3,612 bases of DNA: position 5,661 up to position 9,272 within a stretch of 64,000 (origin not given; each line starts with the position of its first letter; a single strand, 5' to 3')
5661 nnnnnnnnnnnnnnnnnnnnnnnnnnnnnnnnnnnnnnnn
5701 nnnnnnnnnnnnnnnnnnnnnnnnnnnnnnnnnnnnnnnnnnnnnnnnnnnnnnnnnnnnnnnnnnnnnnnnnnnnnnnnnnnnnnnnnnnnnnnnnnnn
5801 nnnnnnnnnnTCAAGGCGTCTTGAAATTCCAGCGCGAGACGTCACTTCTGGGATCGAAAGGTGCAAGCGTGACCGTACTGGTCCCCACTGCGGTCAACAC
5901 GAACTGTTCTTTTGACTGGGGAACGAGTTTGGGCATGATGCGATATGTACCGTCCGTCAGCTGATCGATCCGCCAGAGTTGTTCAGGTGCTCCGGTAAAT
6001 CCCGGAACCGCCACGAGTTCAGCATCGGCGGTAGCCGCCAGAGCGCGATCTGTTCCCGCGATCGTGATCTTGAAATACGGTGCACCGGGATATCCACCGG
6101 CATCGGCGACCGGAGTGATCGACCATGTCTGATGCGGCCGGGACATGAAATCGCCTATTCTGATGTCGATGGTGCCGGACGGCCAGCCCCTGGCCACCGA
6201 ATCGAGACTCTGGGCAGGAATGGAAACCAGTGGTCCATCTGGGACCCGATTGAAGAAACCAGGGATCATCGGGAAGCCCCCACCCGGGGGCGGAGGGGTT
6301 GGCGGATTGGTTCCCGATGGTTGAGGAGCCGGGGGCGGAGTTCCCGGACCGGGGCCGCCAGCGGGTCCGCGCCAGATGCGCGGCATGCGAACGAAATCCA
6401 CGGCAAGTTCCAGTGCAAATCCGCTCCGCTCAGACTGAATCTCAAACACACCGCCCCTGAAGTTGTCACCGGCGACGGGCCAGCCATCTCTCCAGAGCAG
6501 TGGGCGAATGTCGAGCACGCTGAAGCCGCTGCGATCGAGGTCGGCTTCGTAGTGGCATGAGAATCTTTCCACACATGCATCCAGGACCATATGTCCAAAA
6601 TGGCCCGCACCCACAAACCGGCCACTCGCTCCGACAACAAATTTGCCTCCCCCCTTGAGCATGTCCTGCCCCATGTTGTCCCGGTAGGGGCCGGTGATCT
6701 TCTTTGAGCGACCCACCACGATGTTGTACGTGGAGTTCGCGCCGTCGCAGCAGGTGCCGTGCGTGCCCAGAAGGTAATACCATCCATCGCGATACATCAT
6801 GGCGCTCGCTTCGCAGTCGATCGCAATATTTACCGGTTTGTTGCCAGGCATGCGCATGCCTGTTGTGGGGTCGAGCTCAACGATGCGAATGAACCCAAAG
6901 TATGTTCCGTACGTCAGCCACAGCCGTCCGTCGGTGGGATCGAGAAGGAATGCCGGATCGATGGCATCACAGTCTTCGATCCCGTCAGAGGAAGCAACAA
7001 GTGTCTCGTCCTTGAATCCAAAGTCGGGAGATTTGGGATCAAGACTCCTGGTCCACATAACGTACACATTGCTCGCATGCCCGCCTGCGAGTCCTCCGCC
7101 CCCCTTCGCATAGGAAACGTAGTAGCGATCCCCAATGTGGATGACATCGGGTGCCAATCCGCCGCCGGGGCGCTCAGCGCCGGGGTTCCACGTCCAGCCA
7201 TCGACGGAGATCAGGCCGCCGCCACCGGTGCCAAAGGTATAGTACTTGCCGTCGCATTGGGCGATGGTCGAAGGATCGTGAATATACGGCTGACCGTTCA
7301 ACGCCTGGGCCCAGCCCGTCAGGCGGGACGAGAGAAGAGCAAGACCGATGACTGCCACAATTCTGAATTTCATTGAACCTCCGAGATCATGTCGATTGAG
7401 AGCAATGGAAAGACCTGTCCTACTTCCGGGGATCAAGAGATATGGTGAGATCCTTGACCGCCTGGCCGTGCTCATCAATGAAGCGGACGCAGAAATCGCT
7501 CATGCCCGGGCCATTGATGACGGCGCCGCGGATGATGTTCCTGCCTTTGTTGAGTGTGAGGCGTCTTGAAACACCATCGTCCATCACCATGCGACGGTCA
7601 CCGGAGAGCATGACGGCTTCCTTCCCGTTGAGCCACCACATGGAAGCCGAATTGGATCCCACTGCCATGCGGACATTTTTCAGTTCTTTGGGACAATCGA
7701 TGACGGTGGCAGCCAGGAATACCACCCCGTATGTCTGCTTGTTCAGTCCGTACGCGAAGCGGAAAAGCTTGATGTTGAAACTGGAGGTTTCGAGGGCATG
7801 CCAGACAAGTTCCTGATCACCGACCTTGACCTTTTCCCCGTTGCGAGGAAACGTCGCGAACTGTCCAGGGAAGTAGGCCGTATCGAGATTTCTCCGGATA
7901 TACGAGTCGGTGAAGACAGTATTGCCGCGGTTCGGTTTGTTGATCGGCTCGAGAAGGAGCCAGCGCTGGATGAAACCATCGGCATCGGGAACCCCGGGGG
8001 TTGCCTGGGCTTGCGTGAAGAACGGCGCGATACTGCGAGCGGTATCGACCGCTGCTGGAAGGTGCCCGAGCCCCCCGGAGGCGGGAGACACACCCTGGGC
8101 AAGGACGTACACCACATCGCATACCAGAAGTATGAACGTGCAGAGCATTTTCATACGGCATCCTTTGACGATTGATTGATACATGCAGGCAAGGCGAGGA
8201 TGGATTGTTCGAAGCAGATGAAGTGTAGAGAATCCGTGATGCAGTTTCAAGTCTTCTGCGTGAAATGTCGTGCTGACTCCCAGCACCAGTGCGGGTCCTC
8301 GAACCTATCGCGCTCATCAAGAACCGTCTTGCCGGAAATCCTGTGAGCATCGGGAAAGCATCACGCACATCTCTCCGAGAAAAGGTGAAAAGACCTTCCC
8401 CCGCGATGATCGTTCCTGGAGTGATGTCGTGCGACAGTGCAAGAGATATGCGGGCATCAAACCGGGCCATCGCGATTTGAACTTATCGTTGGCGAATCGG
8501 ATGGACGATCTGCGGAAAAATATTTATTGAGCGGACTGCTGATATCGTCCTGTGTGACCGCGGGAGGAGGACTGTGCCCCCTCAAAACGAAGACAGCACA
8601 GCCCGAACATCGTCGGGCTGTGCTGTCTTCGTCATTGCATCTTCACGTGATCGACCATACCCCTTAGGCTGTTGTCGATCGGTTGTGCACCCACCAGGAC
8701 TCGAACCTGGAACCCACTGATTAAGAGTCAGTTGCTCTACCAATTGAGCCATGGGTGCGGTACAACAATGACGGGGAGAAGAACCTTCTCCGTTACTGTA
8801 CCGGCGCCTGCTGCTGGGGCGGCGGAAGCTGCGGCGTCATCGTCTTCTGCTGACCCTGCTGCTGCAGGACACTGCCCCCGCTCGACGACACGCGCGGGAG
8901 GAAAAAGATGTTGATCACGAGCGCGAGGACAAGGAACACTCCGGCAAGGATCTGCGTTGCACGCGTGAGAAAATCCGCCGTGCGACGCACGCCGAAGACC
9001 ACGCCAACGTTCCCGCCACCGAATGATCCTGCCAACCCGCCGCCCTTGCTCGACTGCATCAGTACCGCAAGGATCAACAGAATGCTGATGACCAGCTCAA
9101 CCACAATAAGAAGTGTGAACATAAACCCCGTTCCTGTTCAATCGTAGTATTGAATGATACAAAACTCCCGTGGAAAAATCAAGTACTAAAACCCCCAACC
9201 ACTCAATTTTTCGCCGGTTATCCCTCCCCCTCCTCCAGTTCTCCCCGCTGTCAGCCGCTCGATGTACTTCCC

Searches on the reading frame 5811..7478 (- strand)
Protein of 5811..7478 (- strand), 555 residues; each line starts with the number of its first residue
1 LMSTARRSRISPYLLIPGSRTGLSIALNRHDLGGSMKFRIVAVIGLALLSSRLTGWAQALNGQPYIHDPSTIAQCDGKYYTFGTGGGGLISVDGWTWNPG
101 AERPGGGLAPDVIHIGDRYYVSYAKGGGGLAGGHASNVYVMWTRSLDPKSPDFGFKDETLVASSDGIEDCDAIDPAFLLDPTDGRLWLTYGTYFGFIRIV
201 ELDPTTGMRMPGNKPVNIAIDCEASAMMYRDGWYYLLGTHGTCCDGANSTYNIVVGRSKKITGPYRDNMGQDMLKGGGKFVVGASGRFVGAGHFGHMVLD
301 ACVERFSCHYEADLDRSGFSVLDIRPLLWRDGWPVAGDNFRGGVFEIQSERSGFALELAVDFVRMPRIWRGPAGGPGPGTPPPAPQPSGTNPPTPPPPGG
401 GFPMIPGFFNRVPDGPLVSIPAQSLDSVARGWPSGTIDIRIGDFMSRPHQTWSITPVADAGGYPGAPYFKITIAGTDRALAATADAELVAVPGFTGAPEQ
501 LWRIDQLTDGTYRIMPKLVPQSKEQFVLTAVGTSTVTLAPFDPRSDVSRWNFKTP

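Call 44: search_protein_families(library=pfam, proteins=[window:5811-7478:-], max_evalue=0.001)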
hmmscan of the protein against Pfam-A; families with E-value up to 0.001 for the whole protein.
window:5811-7478:- (555 aa): 2 families
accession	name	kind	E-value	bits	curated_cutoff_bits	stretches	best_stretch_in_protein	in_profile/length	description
PF04616.20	Glyco_hydro_43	-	6.3e-18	65.6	32.2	1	97-334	61-288/288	Glycosyl hydrolases family 43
PF14200.12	RicinB_lectin_2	-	1.3e-05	26.2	25.6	1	449-517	2-67/89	Ricin-type beta-trefoil lectin domain-like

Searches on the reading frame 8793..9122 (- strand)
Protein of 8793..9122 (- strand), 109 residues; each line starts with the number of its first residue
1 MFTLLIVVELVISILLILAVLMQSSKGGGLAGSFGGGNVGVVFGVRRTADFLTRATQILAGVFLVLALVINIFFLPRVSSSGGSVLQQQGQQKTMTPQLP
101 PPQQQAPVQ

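Call 47: find_encoding_contigs(protein=window:8793-9122:-, flank=10000, max_places=6)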
Protein window:8793-9122:- (109 aa): 16 contigs read that carry it; 6 places shown.
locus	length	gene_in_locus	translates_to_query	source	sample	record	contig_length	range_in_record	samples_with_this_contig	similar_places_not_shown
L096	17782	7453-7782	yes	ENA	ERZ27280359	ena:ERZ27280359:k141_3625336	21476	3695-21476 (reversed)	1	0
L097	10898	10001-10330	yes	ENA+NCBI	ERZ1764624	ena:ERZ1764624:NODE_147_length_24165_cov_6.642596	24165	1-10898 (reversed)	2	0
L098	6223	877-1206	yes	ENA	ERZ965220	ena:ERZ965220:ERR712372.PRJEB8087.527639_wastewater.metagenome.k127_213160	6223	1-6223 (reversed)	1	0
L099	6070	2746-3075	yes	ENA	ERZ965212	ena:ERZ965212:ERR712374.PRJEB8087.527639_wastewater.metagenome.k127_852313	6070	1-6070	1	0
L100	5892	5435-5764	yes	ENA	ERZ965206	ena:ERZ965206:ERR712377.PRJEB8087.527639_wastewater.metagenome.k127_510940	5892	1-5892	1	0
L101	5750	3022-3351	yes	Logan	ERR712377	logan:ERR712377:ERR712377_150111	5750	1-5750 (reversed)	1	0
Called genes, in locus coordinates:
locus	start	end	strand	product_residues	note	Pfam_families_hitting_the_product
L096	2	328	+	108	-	?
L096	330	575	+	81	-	PF02609:Exonuc_VII_S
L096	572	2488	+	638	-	PF13292:DXP_synthase_N, PF02779:Transket_pyr, PF02780:Transketolase_C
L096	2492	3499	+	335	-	PF01408:GFO_IDH_MocA, PF03447:NAD_binding_3, PF02894:GFO_IDH_MocA_C, PF22725:GFO_IDH_MocA_C3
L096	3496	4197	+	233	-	PF00072:Response_reg, PF00486:Trans_reg_C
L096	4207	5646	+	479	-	PF00672:HAMP, PF00512:HisKA, PF02518:HATPase_c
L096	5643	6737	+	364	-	PF00383:dCMP_cyt_deam_1, PF14437:MafB19-deam (weak), PF01872:RibD_C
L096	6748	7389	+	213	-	PF00677:Lum_binding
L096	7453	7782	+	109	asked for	-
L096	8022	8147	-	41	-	-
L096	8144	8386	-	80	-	PF05635:23S_rRNA_IVP (weak)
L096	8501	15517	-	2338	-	PF13205:Big_5, PF13517:FG-GAP_3, PF22544:HYDIN_VesB_CFA65-like_Ig, PF13517:FG-GAP_3, PF22544:HYDIN_VesB_CFA65-like_Ig, PF13517:FG-GAP_3, PF22544:HYDIN_VesB_CFA65-like_Ig, PF13205:Big_5, +15 more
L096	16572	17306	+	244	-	-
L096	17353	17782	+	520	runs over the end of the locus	PF04616:Glyco_hydro_43, PF14200:RicinB_lectin_2 (faint)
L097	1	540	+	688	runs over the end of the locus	PF01578:Cytochrom_C_asm, PF16327:CcmF_C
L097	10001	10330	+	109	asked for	-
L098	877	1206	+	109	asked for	-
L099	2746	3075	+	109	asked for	-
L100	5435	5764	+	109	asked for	-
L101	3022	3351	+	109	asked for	-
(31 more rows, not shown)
